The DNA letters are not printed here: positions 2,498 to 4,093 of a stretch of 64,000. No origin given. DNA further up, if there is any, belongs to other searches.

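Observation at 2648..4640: Horizontally acquired Type II restriction-modification pair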

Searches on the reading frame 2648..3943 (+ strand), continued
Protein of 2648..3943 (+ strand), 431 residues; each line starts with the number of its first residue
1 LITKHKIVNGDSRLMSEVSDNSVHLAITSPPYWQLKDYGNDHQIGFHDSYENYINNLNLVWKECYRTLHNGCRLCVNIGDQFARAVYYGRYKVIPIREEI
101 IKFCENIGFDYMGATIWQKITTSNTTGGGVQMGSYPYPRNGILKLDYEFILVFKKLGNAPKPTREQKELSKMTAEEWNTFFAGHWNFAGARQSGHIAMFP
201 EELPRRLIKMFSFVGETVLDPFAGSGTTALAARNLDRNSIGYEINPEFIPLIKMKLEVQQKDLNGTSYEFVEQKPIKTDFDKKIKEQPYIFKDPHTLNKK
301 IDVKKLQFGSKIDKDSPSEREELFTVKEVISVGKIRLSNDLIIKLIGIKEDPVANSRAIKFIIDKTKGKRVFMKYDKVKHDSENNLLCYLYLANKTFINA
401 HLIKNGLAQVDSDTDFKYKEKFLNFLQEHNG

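Call 22: find_homologous_proteins(query=window:2648-3943:+, max_evalue=0.001)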
Query window:2648-3943:+ (431 aa): 8000 proteins with E <= 0.001 among 8000 candidates; the best 120 are listed.
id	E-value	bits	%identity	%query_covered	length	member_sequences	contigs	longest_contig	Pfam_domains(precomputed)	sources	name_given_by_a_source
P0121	6.5e-289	976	98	100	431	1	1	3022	PF00565.24,PF01555.25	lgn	-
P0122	4.6e-286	967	100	97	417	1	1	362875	PF00565.24,PF01555.25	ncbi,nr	ncbi:MAG TPA: DNA methyltransferase [Candidatus Kapabacteria bacterium]|nr:DNA methyltransferase [Ca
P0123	3.4e-280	947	98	97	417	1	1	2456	PF00565.24,PF01555.25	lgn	-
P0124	1.2e-262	889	87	100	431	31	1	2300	PF00565.24,PF01555.25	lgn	-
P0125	1.0e-260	883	86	100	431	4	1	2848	PF00565.24,PF01555.25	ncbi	-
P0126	6.4e-260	880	86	100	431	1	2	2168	PF00565.24,PF01555.25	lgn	-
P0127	9.7e-260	880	87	99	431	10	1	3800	PF00565.24,PF01555.25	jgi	jgi:DNA modification methylase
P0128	9.9e-259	876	88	99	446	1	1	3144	PF00565.24,PF01555.25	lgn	-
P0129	1.2e-258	876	86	100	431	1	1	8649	PF00565.24,PF01555.25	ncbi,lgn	-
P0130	1.7e-258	876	86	100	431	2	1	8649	PF00565.24,PF01555.25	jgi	jgi:DNA modification methylase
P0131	8.9e-258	873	85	100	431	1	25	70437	PF00565.24,PF01555.25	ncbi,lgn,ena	-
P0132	1.3e-257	873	85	100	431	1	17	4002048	PF00565.24,PF01555.25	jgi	jgi:DNA modification methylase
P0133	1.9e-257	872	85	100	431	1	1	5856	PF00565.24,PF01555.25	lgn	-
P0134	2.1e-257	872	85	100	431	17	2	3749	PF00565.24,PF01555.25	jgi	jgi:site-specific DNA-methyltransferase (adenine-specific)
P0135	7.6e-257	870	85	100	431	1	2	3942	PF00565.24,PF01555.25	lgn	-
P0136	1.0e-256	870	85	100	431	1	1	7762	PF00565.24,PF01555.25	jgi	-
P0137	1.1e-256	870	85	100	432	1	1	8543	PF00565.24,PF01555.25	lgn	-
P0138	1.1e-256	870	86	100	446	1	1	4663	PF00565.24,PF01555.25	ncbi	-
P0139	1.2e-256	870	86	100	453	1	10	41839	PF00565.24,PF01555.25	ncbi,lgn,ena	-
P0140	1.2e-256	870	86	100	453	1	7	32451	PF00565.24,PF01555.25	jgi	-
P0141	2.5e-256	869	88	97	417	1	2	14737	PF00565.24,PF01555.25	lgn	-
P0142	2.7e-256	868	84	100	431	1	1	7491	PF01555.25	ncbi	-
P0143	3.3e-256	868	85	100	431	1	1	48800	PF00565.24,PF01555.25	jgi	-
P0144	4.7e-256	868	85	100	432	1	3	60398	PF00565.24,PF01555.25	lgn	-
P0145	6.1e-256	867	85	100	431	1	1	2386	PF01555.25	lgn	-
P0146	6.4e-256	867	85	99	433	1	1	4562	PF00565.24,PF01555.25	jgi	jgi:DNA modification methylase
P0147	7.2e-256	867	85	100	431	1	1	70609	PF00565.24,PF01555.25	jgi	jgi:site-specific DNA-methyltransferase (adenine-specific)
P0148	1.7e-255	866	84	100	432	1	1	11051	PF00565.24,PF01555.25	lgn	-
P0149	1.9e-255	866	85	99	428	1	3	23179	PF01555.25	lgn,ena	-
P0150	2.8e-255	865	85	99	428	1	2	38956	PF01555.25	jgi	jgi:DNA modification methylase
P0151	2.4e-254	862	85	100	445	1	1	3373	PF00565.24,PF01555.25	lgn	-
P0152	4.7e-254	861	84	100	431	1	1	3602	PF00565.24,PF01555.25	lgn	-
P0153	6.2e-254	861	84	100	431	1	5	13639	PF00565.24,PF01555.25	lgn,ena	-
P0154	9.0e-254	860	85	100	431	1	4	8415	PF00565.24,PF01555.25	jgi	-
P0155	9.7e-254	860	84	100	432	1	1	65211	PF00565.24,PF01555.25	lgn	-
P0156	1.3e-253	860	85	99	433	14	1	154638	PF00565.24,PF01555.25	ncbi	-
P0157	2.7e-253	859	85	99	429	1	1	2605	PF00565.24,PF01555.25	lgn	-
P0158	3.0e-253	858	85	100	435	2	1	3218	PF00565.24,PF01555.25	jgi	jgi:DNA modification methylase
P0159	4.7e-253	858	87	97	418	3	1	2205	PF00565.24,PF01555.25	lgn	-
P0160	5.1e-253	858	84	100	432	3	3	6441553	PF00565.24,PF01555.25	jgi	jgi:modification methylase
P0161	6.0e-253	857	84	100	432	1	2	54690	PF00565.24,PF01555.25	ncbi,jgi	jgi:site-specific DNA-methyltransferase (adenine-specific)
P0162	1.2e-252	856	84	99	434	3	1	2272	PF00565.24,PF01555.25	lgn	-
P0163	1.2e-252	856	84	100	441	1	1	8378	PF00565.24,PF01555.25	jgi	jgi:site-specific DNA-methyltransferase (adenine-specific)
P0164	2.1e-252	856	84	100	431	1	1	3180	PF00565.24,PF01555.25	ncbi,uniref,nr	ncbi:DNA methyltransferase [Hydrotalea flava]|uniref:DNA methyltransferase n=1 Tax=Hydrotalea flava 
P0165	5.1e-252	854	86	97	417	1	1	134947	PF00565.24,PF01555.25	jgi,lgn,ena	-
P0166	9.4e-252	853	85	99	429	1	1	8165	PF00565.24,PF01555.25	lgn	-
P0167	4.5e-251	851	85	99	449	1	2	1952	PF00565.24,PF01555.25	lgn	-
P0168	7.7e-251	850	84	100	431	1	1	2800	PF01555.25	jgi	jgi:modification methylase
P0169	9.6e-251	850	86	97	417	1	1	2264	PF00565.24,PF01555.25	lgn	-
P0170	1.1e-250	850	83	100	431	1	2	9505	PF00565.24,PF01555.25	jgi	-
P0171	1.1e-250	850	84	99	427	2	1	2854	PF00565.24,PF01555.25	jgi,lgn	jgi:site-specific DNA-methyltransferase (adenine-specific)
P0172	2.1e-250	849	84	100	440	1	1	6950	PF00565.24,PF01555.25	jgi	jgi:site-specific DNA-methyltransferase (adenine-specific)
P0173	2.6e-250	849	84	100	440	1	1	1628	PF00565.24,PF01555.25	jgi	jgi:site-specific DNA-methyltransferase (adenine-specific)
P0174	2.6e-250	849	82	100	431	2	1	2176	PF00565.24,PF01555.25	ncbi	-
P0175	2.6e-250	849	86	97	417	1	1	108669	PF00565.24,PF01555.25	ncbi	-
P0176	5.1e-250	848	86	97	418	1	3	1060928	PF00565.24,PF01555.25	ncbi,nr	ncbi:MAG TPA: DNA methyltransferase [Bacteroidia bacterium]|nr:thermonuclease family protein [Bacter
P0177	6.1e-250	847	83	100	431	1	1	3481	PF00565.24,PF01555.25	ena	-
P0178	7.3e-250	847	84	99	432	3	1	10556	PF00565.24,PF01555.25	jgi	-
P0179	8.1e-250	847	84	99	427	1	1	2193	PF00565.24,PF01555.25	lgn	-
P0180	8.5e-250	847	85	99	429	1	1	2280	PF00565.24,PF01555.25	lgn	-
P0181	9.8e-250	847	83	100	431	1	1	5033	PF00565.24,PF01555.25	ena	-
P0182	1.1e-249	847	86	97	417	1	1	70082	PF01555.25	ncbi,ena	-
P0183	1.2e-249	847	84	99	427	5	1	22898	PF01555.25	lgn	-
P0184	1.2e-249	846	83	100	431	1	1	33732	PF00565.24,PF01555.25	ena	-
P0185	1.3e-249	846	83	99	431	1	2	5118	PF00565.24,PF01555.25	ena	-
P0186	1.3e-249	846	83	100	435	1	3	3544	PF00565.24,PF01555.25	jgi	jgi:site-specific DNA-methyltransferase (adenine-specific)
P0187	1.4e-249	846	83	100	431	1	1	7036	PF00565.24,PF01555.25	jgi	-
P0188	1.5e-249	846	83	100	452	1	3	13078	PF00565.24,PF01555.25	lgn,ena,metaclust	metaclust:\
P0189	1.5e-249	846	83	100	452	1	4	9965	PF00565.24,PF01555.25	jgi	-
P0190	1.8e-249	846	84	100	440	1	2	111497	PF00565.24,PF01555.25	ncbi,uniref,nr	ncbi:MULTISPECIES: DNA methyltransferase [Hydrotalea]|uniref:DNA methyltransferase n=2 Tax=Chitinoph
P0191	1.9e-249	846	83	100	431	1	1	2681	PF00565.24,PF01555.25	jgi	jgi:DNA modification methylase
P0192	2.3e-249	846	83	99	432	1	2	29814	PF00565.24,PF01555.25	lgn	-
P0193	2.6e-249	845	86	97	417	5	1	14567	PF00565.24,PF01555.25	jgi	jgi:site-specific DNA-methyltransferase (adenine-specific)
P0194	2.6e-249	845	86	97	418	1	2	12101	PF00565.24,PF01555.25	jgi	jgi:site-specific DNA-methyltransferase (adenine-specific)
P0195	2.8e-249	845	82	100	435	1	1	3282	PF00565.24,PF01555.25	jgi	jgi:site-specific DNA-methyltransferase (adenine-specific)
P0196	3.2e-249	845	83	100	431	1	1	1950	PF00565.24,PF01555.25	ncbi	-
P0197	3.5e-249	845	86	97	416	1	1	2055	PF00565.24,PF01555.25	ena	-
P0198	4.6e-249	845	86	96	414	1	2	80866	PF01555.25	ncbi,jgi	ncbi:MAG: DNA methyltransferase [Candidatus Kapaibacterium sp.]|jgi:site-specific DNA-methyltransfer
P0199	4.9e-249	845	83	100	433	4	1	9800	PF00565.24,PF01555.25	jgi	-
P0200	5.6e-249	844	83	100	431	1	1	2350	PF00565.24,PF01555.25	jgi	-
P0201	5.7e-249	844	83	99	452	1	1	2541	PF00565.24,PF01555.25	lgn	-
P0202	6.0e-249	844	83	100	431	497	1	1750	PF00565.24,PF01555.25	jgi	-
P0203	6.2e-249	844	83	100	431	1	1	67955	PF00565.24,PF01555.25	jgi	jgi:DNA modification methylase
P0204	6.5e-249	844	86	96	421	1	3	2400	PF00565.24,PF01555.25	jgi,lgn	-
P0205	7.6e-249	844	85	97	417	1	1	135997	PF01555.25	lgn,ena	-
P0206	7.8e-249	844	84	99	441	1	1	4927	PF00565.24,PF01555.25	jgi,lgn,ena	-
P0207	8.7e-249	844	86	96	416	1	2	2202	PF00565.24,PF01555.25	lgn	-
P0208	9.1e-249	844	85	97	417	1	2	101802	PF00565.24,PF01555.25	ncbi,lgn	ncbi:MAG: DNA methyltransferase [Chloroherpetonaceae bacterium]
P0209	9.7e-249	844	83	100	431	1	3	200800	PF00565.24,PF01555.25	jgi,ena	-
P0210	1.0e-248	843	86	97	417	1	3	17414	PF00565.24,PF01555.25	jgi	jgi:site-specific DNA-methyltransferase (adenine-specific)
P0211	1.1e-248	843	84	98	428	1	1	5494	PF00565.24,PF01555.25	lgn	-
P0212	1.3e-248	843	82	100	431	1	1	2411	PF00565.24,PF01555.25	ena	-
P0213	1.4e-248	843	82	100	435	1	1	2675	PF00565.24,PF01555.25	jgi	jgi:site-specific DNA-methyltransferase (adenine-specific)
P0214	1.8e-248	843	83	100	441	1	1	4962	PF00565.24,PF01555.25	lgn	-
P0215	2.3e-248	842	83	100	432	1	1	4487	PF01555.25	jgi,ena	-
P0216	2.7e-248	842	83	99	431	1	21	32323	PF00565.24,PF01555.25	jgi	jgi:DNA modification methylase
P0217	2.7e-248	842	82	100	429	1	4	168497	PF00565.24,PF01555.25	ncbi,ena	-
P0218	3.0e-248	842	83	100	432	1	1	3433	PF01555.25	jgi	jgi:site-specific DNA-methyltransferase (adenine-specific)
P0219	3.6e-248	842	82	100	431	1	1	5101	PF00565.24,PF01555.25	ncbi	-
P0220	4.7e-248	841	82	99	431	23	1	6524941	PF00565.24,PF01555.25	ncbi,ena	-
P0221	4.9e-248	841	83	99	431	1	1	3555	PF00565.24,PF01555.25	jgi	jgi:DNA modification methylase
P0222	5.3e-248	841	85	97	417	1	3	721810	PF00565.24,PF01555.25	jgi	jgi:site-specific DNA-methyltransferase (adenine-specific)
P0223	5.4e-248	841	85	97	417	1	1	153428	PF01555.25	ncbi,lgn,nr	ncbi:MAG: thermonuclease family protein [Rhodothermia bacterium]|nr:thermonuclease family protein [R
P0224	5.4e-248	841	85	97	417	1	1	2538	PF00565.24,PF01555.25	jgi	jgi:site-specific DNA-methyltransferase (adenine-specific)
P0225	5.5e-248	841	85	97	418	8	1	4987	PF00565.24,PF01555.25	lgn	-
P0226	5.7e-248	841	83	99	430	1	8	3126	PF00565.24,PF01555.25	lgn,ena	-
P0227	6.2e-248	841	83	100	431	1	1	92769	PF00565.24,PF01555.25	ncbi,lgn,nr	ncbi:MAG: methyltransferase [Bacteroidia bacterium]|nr:MAG: methyltransferase [Bacteroidia bacterium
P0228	6.8e-248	841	82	100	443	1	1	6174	PF00565.24,PF01555.25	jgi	-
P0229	7.0e-248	841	86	95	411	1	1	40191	PF01555.25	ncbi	ncbi:MAG: DNA methyltransferase [Candidatus Kapaibacterium sp.]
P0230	9.9e-248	840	86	97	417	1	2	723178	PF00565.24,PF01555.25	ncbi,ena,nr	ncbi:MAG TPA: DNA methyltransferase [Ignavibacteria bacterium]|nr:DNA methyltransferase [Ignavibacte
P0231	1.0e-247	840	83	100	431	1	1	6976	PF00565.24,PF01555.25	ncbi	-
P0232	1.1e-247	840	84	99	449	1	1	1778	PF00565.24,PF01555.25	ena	-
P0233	1.2e-247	840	82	100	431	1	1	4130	PF01555.25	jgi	jgi:site-specific DNA-methyltransferase (adenine-specific)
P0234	1.3e-247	840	83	99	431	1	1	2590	PF00565.24,PF01555.25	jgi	jgi:DNA modification methylase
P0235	2.1e-247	839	85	97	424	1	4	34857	PF00565.24,PF01555.25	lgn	-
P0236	2.3e-247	839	81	100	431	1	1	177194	PF00565.24,PF01555.25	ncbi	-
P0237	2.3e-247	839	82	99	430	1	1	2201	PF00565.24,PF01555.25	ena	-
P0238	2.6e-247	839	85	97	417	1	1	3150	PF00565.24,PF01555.25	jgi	jgi:site-specific DNA-methyltransferase (adenine-specific)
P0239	2.6e-247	839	83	100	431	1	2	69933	PF00565.24,PF01555.25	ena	-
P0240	2.7e-247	839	82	100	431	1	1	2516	PF00565.24,PF01555.25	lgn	-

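Call 37: search_dna_similar(query=window:2648-3940:+, collection=plasmids, mode=protein, max_evalue=1e-20, max_rows=30)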
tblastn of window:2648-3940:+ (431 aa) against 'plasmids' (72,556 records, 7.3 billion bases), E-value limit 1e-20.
Records with a match: 15; places in all: 15; records where one place covers at least 80% of the query: 0.
Best place of each record, by identity: <60% 15.
By first word of the organism name: Helicobacter 4; Methanothermobacter 3; Haloferacaceae 1; Paraburkholderia 1; Marinobacter 1; Salinibaculum 1; Natrinema 1; Sphingobium 1; Rhizorhabdus 1; Calditerrivibrio 1.
By predicted mobility (MOB-suite, as given by PLSDB): non-mobilizable 12; mobilizable 2; conjugative 1.
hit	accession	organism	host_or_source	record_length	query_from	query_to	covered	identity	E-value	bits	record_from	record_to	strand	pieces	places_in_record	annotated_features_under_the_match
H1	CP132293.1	Haloferacaceae archaeon XH8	cell culture,Pickle salt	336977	1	269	62%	40.1%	4e-56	207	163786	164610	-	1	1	record has no annotation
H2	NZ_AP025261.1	Paraburkholderia terrae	-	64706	3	267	61%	39.9%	4e-50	189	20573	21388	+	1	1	site-specific DNA-methyltransferase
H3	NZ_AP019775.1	Helicobacter suis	-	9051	12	257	57%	39.0%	4e-40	160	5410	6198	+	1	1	site-specific DNA-methyltransferase (x2)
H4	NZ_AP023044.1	Helicobacter suis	Homo sapiens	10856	12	257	57%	39.0%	4e-40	160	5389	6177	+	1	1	site-specific DNA-methyltransferase (x2)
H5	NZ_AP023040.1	Helicobacter suis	Homo sapiens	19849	12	257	57%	39.0%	4e-40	160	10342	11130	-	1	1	site-specific DNA-methyltransferase (x2)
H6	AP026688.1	Helicobacter ailurogastricus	Felis catus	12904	15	257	56%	37.5%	3e-38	154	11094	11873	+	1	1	methyltransferase (x2)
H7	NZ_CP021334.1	Marinobacter salarius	pure culture,Lava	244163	1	261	61%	34.4%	6e-35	145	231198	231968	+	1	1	site-specific DNA-methyltransferase | helix-turn-helix transcriptional regulator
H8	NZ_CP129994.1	Salinibaculum sp. KK48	cell culture,sediment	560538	1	256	59%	32.9%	3e-27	122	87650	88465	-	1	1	site-specific DNA-methyltransferase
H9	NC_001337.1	Methanothermobacter thermautotrophicus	-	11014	1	256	59%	32.7%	1e-27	123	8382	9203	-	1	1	site-specific DNA-methyltransferase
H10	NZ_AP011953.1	Methanothermobacter sp. CaT2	-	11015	1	256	59%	32.7%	1e-27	123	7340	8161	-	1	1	site-specific DNA-methyltransferase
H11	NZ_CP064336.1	Methanothermobacter thermautotrophicus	cell culture,manure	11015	1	256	59%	32.7%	1e-27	123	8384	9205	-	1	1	site-specific DNA-methyltransferase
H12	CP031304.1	Natrinema thermotolerans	Cell culture,Korean salt-fermented food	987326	1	256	59%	32.7%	7e-30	130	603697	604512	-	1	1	site-specific DNA-methyltransferase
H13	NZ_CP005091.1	Sphingobium sp. TKS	-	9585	14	256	56%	32.8%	1e-30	132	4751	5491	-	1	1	site-specific DNA-methyltransferase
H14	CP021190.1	Rhizorhabdus wittichii DC-6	activated sludge of a wastewater ...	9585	14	256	56%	32.8%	1e-30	132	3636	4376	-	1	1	hypothetical protein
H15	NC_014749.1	Calditerrivibrio nitroreducens DSM 19672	terrestrial hot spring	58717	25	263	55%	31.8%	2e-21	104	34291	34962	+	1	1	site-specific DNA-methyltransferase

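Call 38: get_annotated_region(hit=H9, flank=2500)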
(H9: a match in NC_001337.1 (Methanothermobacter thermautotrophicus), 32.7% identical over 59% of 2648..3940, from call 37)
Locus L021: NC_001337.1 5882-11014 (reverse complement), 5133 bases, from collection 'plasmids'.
description: Methanothermobacter thermautotrophicus plasmid pFZ1, complete sequence
organism: Methanothermobacter thermautotrophicus (NCBI taxid 145262)
taxonomy: Archaea; Euryarchaeota; Methanobacteria; Methanobacteriales; Methanobacteriaceae; Methanothermobacter; Methanothermobacter thermautotrophicus
host: -; source: -; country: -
typing (MOB-suite, as given by PLSDB): non-mobilizable
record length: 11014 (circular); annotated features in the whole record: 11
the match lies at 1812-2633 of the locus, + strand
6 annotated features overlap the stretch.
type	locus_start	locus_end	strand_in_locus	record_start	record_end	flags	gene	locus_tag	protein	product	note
CDS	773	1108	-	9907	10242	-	-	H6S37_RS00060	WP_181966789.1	hypothetical protein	-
CDS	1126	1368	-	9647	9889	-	-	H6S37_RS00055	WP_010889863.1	hypothetical protein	-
CDS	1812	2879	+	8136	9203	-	-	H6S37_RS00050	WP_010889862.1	site-specific DNA-methyltransferase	GO:0009307 - DNA restriction-modification system [Evidence IEA]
CDS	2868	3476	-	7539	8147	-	-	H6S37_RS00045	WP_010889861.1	MjaI family restriction endonuclease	GO:0009307 - DNA restriction-modification system [Evidence IEA]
CDS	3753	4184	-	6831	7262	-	-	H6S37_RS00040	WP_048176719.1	hypothetical protein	-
CDS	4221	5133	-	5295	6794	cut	-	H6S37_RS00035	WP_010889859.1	DUF11 domain-containing protein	-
